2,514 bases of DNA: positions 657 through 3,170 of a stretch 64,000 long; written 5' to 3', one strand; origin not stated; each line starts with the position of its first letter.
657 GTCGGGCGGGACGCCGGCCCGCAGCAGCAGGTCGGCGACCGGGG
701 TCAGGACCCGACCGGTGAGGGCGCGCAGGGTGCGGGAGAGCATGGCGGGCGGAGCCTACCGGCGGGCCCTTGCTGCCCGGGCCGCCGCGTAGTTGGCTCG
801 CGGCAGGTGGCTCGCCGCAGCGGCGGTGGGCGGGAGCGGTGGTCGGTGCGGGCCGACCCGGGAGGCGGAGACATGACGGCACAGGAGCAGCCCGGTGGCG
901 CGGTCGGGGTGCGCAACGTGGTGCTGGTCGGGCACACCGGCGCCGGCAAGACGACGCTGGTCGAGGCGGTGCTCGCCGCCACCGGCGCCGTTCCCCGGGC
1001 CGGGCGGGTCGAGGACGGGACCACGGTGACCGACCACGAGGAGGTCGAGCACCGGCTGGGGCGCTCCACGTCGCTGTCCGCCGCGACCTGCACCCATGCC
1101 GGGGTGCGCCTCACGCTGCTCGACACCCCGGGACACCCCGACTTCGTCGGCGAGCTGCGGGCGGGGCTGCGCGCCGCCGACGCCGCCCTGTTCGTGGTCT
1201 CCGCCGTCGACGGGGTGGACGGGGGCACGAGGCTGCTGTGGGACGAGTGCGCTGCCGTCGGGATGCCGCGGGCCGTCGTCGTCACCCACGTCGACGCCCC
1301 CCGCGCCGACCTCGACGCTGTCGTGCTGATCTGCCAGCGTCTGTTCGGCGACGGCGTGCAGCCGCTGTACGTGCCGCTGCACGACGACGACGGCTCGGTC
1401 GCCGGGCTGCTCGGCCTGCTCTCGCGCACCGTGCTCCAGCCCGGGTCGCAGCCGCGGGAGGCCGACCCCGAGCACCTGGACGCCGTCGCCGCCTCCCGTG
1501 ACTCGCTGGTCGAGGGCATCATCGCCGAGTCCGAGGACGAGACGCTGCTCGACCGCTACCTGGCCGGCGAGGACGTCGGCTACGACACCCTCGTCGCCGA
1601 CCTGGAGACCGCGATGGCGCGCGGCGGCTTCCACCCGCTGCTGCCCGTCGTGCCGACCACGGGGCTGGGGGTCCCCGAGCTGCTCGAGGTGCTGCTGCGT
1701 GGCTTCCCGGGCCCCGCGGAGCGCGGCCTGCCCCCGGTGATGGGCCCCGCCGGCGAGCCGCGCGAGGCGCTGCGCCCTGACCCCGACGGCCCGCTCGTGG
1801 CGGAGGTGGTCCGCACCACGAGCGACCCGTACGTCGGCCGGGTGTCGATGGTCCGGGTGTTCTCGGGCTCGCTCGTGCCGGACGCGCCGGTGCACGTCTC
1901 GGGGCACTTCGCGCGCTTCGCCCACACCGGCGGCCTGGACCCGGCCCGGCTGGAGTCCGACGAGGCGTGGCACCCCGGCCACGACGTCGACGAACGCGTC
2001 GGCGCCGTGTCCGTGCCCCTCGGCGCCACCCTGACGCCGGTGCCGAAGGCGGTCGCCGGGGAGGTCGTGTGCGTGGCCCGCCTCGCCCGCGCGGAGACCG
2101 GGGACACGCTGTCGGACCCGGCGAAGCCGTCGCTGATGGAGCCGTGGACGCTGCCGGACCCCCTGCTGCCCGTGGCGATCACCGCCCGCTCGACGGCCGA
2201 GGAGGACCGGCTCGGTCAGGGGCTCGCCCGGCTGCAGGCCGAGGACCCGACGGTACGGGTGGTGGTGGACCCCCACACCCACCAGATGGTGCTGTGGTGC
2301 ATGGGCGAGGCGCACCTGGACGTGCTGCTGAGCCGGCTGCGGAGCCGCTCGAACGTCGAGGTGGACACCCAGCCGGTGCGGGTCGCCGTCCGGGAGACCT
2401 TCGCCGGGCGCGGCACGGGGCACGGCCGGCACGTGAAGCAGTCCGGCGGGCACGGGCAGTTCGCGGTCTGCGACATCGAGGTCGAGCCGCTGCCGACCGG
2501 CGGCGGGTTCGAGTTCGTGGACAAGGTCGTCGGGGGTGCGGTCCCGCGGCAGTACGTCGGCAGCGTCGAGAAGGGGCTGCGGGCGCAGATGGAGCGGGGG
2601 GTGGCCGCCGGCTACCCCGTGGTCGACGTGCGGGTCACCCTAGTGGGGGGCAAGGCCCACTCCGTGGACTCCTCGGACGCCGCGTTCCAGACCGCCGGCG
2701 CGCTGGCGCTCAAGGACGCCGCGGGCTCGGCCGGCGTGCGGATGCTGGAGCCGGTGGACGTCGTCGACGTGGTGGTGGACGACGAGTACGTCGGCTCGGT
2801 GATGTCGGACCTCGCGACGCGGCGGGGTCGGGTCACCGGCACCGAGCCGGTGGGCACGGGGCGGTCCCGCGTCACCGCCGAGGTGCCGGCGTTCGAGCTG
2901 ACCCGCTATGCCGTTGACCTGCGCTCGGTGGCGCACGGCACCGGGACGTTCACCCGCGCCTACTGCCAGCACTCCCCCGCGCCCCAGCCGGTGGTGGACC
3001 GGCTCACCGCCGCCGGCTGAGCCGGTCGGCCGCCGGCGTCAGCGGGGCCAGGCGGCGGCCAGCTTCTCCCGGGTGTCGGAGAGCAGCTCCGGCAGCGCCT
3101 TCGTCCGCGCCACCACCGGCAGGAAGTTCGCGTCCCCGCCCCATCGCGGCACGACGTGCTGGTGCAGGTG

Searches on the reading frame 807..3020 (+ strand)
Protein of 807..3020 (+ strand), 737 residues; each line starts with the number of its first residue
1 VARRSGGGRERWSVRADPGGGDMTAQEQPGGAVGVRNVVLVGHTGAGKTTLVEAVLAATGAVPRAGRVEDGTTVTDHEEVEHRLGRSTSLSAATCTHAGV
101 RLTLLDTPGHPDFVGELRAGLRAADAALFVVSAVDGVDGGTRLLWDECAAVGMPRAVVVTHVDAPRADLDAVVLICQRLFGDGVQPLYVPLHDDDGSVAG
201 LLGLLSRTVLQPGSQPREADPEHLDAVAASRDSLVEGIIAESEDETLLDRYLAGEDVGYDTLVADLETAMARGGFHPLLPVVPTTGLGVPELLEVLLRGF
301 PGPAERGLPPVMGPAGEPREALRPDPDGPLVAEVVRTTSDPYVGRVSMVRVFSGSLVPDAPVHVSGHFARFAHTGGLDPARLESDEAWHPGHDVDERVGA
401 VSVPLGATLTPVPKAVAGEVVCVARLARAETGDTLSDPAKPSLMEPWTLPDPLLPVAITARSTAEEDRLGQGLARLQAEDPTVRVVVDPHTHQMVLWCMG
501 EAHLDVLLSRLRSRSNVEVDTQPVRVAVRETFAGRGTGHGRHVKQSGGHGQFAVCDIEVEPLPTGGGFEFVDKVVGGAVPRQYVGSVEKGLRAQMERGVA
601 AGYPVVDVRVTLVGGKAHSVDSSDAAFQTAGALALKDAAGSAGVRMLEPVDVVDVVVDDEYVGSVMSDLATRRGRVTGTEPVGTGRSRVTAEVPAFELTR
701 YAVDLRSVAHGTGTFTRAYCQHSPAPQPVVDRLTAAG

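Call 46: search_protein_families(library=pfam, proteins=[window:807-3020:+], max_evalue=0.00001)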
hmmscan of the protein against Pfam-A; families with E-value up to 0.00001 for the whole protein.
window:807-3020:+ (737 aa): 6 families
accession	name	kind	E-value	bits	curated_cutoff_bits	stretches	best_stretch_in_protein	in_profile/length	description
PF03764.24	EFG_IV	-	3.9e-38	130.4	24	1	525-642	2-120/121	Elongation factor G, domain IV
PF00009.33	GTP_EFTU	-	1.8e-34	119.4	26.5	1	35-300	3-186/188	Elongation factor Tu GTP binding domain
PF14492.12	EFG_III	-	1.7e-23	82.9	27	1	449-522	1-74/75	Elongation Factor G, domain III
PF00679.30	EFG_C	-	6e-20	71.5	27.9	1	646-732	2-88/89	Elongation factor G C-terminus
PF22042.2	EF-G_D2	-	3.1e-06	27.7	27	0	332-367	4-42/84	Elongation factor G domain 2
PF01926.29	MMR_HSR1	-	7.3e-06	26.5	21.9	0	37-137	1-89/113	50S ribosome-binding GTPase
